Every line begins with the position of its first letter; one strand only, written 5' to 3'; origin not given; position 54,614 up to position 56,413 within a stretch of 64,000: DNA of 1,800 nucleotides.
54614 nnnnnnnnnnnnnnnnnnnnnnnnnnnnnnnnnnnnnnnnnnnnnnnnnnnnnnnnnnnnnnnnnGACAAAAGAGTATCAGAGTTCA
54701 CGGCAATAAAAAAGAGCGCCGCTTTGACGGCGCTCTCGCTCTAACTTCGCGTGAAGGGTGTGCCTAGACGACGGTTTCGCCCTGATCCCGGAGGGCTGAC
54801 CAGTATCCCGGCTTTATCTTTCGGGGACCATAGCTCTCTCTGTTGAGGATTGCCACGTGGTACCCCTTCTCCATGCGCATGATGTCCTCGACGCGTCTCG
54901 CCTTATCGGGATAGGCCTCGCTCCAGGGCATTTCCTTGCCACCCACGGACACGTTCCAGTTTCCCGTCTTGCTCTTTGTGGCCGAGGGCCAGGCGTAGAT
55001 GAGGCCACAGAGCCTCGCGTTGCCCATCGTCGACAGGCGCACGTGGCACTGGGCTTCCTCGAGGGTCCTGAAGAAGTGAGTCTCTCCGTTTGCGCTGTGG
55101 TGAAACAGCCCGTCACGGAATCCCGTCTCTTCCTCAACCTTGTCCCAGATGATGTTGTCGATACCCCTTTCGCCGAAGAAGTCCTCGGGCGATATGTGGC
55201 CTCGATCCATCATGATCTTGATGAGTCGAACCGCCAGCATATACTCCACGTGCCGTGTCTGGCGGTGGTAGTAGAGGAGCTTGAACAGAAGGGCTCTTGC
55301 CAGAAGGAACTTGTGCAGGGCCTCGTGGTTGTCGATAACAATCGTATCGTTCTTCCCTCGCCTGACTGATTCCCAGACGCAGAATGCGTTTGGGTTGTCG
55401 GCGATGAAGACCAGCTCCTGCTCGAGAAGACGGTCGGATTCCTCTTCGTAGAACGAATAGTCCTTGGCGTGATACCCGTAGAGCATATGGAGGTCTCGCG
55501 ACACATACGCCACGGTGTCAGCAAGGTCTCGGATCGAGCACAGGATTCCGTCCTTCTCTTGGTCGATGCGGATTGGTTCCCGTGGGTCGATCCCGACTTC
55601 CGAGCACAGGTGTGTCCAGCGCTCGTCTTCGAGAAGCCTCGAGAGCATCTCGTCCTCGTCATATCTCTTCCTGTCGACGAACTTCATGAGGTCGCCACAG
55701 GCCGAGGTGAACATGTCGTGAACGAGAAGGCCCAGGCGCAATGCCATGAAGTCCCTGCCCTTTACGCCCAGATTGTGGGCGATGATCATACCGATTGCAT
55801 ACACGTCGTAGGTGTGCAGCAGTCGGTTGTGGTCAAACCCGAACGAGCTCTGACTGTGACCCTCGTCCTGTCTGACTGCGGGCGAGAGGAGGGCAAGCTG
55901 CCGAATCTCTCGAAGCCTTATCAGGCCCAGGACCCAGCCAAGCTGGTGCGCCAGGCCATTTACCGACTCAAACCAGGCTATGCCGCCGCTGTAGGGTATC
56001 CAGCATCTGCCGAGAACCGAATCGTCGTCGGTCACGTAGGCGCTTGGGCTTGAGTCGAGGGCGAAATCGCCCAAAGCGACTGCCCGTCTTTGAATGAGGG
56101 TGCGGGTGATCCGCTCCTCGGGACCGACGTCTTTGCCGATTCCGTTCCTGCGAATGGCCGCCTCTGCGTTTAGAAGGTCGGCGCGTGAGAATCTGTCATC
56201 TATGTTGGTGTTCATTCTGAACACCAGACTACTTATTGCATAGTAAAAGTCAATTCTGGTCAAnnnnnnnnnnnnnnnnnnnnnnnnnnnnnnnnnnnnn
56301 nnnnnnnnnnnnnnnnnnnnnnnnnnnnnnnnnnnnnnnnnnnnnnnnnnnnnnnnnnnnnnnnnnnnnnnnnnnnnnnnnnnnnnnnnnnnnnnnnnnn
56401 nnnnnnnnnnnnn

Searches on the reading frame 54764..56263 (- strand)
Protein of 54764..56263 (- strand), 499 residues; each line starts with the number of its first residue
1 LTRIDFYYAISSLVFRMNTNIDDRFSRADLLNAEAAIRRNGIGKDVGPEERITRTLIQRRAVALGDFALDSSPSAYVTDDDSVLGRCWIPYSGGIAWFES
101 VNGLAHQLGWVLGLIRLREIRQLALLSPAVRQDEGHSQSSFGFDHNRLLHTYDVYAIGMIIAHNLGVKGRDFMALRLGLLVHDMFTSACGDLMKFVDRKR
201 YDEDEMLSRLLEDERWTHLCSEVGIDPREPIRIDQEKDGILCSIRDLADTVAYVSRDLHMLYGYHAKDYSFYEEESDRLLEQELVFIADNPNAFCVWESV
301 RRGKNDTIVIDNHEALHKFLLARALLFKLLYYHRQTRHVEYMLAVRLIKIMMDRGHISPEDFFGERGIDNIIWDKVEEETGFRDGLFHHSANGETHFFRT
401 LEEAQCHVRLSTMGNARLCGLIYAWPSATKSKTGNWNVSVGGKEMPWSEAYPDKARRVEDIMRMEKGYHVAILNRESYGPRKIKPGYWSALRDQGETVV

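Call 3: search_protein_families(library=pfam, proteins=[window:54764-56263:-], max_evalue=0.01)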
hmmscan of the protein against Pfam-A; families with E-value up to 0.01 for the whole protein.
window:54764-56263:- (499 aa): 0 families

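Call 10: search_protein_families(library=ncbifam, proteins=[window:54764-56263:-], max_evalue=0.1)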
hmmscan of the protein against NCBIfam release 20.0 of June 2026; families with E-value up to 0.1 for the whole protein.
window:54764-56263:- (499 aa): 1 family
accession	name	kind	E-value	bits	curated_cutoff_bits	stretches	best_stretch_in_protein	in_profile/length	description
TIGR01353.1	dGTP_triPase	subfamily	0.087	12.3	152.35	0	235-259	189-213/389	dGTP triphosphohydrolase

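Call 74: search_protein_families(library=pfam, proteins=[window:54764-56263:-], max_evalue=10)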
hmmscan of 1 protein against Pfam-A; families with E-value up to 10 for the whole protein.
window:54764-56263:- (499 aa): 3 families
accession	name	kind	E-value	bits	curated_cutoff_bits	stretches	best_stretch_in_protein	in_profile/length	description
PF13023.12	HD_3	-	0.068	13.5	22.5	1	149-211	25-90/165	HD domain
PF19276.4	HD_assoc_2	-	0.11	12.4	23.1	1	312-362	23-72/222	HD associated region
PF20612.3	SHOCT_2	-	0.24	12.1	24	1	337-362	8-33/53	SHOCT domain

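Call 75: search_solved_structures(query=window:54764-56263:-, max_evalue=1)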
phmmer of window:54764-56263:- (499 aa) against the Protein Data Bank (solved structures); distinct sequences matched with E-value up to 1: 15.
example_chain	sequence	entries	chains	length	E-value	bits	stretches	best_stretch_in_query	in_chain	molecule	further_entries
5fhc_J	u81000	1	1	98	0.23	13.2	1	78-119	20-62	Envelope glycoprotein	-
6mam_H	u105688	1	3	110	0.29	12.9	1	78-119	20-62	Envelope glycoprotein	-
6ea7_B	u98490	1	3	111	0.3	12.8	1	78-119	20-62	Envelope glycoprotein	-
2lcy_A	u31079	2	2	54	0.48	12.2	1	78-114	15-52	Virion spike glycoprotein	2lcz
6uye_D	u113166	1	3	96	0.54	12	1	78-119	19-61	Virion spike glycoprotein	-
7swd_B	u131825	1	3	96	0.55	12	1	78-119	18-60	Virion spike glycoprotein GP2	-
8y3u_C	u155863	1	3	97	0.56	12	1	78-119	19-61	Virion spike glycoprotein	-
9n8e_B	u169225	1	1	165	0.6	11.8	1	78-119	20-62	Envelope glycoprotein GP2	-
7jph_B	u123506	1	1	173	0.63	11.8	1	78-119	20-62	Envelope glycoprotein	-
7jpi_B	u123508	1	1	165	0.64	11.7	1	78-119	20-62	Envelope glycoprotein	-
9pel_a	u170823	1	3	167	0.67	11.7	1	78-119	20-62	Envelope glycoprotein GP2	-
6f5u_B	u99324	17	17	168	0.67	11.7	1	78-119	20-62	Envelope glycoprotein | Envelope glycoprotein,Envelope glycoprotein | GP2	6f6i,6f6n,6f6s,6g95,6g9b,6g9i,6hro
5jq3_B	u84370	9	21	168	0.68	11.7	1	78-119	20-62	Envelope glycoprotein 2 | Envelope glycoprotein | GP2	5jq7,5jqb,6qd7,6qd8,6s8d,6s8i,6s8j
5ken_B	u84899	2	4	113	0.77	11.5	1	78-119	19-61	Ebola surface glycoprotein, GP2 | Envelope glycoprotein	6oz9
2m5f_A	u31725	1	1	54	0.86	11.3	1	78-114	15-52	Virion spike glycoprotein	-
